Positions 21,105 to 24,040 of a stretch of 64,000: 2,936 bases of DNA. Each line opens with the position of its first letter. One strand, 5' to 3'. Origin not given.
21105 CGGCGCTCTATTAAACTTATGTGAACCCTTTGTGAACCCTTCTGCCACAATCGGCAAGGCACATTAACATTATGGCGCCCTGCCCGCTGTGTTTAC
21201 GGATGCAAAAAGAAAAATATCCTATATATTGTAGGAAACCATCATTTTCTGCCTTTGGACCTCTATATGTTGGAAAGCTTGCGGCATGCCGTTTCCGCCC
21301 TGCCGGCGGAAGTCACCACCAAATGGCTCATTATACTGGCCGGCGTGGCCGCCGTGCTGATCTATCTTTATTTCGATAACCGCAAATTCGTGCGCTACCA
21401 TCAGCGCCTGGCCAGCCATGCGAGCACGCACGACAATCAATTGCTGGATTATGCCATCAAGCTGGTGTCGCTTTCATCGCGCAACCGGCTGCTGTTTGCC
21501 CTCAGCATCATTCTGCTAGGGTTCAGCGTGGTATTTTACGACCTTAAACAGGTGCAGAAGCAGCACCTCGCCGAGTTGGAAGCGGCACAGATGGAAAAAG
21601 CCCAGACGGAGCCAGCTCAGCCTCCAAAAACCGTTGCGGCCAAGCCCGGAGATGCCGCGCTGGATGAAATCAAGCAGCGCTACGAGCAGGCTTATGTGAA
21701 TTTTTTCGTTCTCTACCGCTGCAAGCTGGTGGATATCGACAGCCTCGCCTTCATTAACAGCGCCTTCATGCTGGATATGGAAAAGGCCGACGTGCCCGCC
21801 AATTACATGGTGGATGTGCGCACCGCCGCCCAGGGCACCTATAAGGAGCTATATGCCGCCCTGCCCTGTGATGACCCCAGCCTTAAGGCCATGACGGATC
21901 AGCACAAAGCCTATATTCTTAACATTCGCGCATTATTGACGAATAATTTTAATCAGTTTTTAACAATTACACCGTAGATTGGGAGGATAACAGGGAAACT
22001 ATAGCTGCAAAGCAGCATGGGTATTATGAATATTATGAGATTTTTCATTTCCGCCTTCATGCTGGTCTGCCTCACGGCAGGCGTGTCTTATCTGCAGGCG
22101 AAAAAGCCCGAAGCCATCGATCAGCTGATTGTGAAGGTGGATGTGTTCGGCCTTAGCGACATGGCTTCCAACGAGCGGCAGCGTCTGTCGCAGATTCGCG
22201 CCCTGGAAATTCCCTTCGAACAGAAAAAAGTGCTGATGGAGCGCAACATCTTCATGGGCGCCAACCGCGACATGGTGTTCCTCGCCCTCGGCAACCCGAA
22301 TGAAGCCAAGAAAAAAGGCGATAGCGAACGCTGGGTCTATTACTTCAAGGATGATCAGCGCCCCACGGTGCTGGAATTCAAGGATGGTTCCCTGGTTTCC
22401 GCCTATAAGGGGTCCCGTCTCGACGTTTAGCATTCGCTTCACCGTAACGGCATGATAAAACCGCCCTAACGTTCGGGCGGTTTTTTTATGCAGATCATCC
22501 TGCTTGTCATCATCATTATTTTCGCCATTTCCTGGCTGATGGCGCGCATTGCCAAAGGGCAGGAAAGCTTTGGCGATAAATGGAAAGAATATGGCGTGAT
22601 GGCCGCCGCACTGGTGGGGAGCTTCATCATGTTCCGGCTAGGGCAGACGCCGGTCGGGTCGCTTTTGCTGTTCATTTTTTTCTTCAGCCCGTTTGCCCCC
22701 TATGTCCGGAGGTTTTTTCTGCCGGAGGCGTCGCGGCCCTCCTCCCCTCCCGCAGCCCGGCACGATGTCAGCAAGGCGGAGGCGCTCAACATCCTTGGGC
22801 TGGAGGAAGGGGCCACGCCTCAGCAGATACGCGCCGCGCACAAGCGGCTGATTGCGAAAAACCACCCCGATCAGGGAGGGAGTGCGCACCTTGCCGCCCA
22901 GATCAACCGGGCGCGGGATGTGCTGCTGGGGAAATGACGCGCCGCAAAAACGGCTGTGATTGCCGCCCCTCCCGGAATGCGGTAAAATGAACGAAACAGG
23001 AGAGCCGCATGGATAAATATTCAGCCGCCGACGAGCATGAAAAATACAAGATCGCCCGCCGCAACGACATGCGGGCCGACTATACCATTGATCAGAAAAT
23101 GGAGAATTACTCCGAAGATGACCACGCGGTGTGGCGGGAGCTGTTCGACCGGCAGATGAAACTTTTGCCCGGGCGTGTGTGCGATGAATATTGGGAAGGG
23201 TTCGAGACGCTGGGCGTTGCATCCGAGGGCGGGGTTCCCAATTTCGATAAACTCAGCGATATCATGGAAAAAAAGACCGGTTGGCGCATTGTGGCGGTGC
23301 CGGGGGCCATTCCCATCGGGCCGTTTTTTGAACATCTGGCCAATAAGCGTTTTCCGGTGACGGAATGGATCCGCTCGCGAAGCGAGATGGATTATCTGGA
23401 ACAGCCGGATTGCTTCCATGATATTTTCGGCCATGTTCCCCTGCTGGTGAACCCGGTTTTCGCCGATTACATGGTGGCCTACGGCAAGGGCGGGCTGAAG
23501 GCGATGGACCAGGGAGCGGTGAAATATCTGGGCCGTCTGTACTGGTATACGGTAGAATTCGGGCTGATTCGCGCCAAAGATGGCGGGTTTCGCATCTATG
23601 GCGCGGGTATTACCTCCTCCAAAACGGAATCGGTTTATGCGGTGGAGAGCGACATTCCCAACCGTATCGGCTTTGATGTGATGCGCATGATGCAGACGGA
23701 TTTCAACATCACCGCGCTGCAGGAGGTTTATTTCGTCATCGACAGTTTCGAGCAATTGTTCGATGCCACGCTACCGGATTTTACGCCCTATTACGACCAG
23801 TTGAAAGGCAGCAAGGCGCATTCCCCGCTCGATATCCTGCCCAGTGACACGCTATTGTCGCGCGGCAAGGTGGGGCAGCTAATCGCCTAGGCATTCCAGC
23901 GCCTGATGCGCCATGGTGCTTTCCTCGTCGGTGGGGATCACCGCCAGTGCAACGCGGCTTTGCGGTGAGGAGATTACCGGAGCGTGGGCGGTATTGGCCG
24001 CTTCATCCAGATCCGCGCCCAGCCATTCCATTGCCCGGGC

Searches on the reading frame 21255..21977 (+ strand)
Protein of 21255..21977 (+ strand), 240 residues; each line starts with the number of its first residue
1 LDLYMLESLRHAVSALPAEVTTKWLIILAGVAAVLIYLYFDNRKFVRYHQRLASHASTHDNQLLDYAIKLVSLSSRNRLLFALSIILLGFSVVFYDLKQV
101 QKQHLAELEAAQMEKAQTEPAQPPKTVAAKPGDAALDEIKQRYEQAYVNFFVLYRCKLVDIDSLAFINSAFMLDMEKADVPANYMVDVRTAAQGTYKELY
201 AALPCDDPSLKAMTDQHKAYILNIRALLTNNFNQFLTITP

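Call 26: search_protein_families(library=phrogs, proteins=[window:21255-21977:+], max_evalue=0.1)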
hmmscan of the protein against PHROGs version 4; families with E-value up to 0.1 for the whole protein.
window:21255-21977:+ (240 aa): 2 families
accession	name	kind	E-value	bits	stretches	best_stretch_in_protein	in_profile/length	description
phrog_739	-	lysis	0.049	14.9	0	20-62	4-46/122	Rz-like spanin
phrog_197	-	moron, auxiliary metabolic gene and host takeover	0.062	13.7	0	76-135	228-289/486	Zot-like toxin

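Call 38: search_protein_families(library=pfam, proteins=[window:21255-21977:+], max_evalue=0.01)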
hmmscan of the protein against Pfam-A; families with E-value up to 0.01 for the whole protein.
window:21255-21977:+ (240 aa): 0 families

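Call 74: search_protein_families(library=ncbifam, proteins=[window:21255-21977:+], max_evalue=0.01)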
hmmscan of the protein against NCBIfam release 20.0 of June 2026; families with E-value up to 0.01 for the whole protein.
window:21255-21977:+ (240 aa): 0 families

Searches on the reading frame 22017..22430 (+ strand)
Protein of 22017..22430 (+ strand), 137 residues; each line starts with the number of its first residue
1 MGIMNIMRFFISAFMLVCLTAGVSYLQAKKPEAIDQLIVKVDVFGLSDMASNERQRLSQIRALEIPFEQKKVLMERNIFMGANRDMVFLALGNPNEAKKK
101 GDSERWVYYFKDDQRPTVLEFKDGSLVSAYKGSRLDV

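Call 26: search_protein_families(library=phrogs, proteins=[window:22017-22430:+], max_evalue=0.1)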
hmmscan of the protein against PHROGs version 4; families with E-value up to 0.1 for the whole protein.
window:22017-22430:+ (137 aa): 1 family
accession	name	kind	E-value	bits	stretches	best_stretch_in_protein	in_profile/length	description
phrog_18614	-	unknown function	0.026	15.5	1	69-112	29-74/129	-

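Call 38: search_protein_families(library=pfam, proteins=[window:22017-22430:+], max_evalue=0.01)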
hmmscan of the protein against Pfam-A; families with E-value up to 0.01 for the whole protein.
window:22017-22430:+ (137 aa): 1 family
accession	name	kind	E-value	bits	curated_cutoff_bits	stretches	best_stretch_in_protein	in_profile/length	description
PF20094.4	GWxTD_dom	-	0.00036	20.8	26.9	1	83-123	101-141/172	GWxTD domain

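Call 74: search_protein_families(library=ncbifam, proteins=[window:22017-22430:+], max_evalue=0.01)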
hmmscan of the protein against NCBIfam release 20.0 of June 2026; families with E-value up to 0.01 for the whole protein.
window:22017-22430:+ (137 aa): 0 families

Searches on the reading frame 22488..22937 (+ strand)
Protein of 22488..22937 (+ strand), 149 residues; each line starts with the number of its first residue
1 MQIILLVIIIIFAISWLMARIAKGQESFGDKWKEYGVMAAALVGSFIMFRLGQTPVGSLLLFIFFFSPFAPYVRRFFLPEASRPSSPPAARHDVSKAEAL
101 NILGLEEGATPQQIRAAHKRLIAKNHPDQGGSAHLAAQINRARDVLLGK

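Call 26: search_protein_families(library=phrogs, proteins=[window:22488-22937:+], max_evalue=0.1)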
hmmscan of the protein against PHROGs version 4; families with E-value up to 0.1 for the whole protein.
window:22488-22937:+ (149 aa): 6 families
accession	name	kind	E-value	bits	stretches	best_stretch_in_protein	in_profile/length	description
phrog_13942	-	unknown function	1.7e-09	38.5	1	93-146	11-64/336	-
phrog_9210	-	unknown function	1.9e-07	32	1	92-148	144-201/204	-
phrog_7739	-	unknown function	3.9e-06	26.5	1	93-146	5-58/565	-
phrog_2778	-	unknown function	0.0013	19.5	1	100-145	38-82/239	-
phrog_14336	-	unknown function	0.01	16.1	1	97-133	4-40/363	-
phrog_14537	-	unknown function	0.037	14.5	1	97-134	228-266/295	-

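Call 38: search_protein_families(library=pfam, proteins=[window:22488-22937:+], max_evalue=0.01)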
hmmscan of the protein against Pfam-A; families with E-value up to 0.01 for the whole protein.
window:22488-22937:+ (149 aa): 1 family
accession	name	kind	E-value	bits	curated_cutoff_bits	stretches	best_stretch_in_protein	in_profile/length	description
PF00226.36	DnaJ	-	4.2e-06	27.2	27.8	1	101-146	4-53/63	DnaJ domain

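Call 74: search_protein_families(library=ncbifam, proteins=[window:22488-22937:+], max_evalue=0.01)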
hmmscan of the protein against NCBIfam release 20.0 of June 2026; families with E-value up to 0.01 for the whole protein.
window:22488-22937:+ (149 aa): 2 families
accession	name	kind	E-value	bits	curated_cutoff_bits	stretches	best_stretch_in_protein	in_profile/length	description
NF006948.0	PRK09430.1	equivalog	0.0001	22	162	1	96-129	199-232/267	co-chaperone DjlA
TIGR02349.1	DnaJ_bact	equivalog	0.00049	19.6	377.2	1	101-146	4-53/354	molecular chaperone DnaJ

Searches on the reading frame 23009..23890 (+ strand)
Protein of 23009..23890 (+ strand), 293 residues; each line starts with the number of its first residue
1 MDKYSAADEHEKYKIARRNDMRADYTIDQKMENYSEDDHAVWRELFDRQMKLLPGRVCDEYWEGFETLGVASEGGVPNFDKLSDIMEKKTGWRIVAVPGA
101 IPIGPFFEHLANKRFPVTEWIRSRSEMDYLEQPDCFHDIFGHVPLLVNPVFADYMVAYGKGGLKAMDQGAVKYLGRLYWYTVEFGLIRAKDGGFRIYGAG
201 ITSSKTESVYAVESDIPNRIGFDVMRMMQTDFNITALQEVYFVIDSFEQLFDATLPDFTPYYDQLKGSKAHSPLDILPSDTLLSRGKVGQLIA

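Call 38: search_protein_families(library=pfam, proteins=[window:23009-23890:+], max_evalue=0.01)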
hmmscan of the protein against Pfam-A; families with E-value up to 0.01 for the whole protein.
window:23009-23890:+ (293 aa): 1 family
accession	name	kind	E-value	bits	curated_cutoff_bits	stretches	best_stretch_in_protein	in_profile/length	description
PF00351.26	Biopterin_H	-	1.1e-44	153.3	22.7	1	16-250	41-277/331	Biopterin-dependent aromatic amino acid hydroxylase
